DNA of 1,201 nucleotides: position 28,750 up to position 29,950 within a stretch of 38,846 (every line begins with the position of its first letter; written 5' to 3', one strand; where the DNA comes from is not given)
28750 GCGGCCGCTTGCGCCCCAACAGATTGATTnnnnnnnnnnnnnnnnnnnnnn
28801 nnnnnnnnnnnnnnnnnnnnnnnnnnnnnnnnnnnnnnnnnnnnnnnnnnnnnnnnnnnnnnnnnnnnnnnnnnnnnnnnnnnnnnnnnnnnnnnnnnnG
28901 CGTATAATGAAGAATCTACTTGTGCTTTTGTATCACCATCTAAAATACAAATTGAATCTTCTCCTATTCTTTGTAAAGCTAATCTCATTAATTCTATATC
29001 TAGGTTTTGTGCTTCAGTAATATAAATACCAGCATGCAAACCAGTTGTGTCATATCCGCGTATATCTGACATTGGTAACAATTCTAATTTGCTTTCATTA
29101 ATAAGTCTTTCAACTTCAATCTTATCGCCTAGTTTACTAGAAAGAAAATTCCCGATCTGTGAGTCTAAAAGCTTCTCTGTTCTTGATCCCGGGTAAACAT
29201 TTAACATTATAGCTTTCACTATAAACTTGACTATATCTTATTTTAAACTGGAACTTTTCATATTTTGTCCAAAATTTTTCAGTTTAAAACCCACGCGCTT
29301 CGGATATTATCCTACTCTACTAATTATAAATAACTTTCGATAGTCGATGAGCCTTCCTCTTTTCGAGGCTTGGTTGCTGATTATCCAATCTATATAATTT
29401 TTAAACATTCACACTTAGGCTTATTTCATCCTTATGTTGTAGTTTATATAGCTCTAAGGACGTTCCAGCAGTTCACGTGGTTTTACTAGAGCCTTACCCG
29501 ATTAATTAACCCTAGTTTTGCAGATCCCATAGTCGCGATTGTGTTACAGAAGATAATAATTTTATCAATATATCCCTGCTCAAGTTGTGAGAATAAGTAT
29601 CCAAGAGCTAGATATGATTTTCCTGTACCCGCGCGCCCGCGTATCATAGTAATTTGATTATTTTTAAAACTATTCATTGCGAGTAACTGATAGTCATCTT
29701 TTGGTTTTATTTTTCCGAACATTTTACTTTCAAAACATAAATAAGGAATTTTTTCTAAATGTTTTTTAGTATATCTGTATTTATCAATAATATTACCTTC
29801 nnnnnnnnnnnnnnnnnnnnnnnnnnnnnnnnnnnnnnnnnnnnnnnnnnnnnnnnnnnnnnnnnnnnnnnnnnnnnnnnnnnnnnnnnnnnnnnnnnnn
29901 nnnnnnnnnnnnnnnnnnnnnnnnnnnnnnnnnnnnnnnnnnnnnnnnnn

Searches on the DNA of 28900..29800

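Call 54: search_rna_families(source=window, start=28900, end=29800, threshold=evalue, max_evalue=0.01)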
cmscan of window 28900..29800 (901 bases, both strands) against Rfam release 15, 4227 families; matches with E-value up to 0.01: 1.
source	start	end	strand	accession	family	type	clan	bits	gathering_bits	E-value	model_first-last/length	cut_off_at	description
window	29207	29533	-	RF00028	Intron_gpI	Intron;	-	53.5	50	1.2e-12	1-253/253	no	Group I catalytic intron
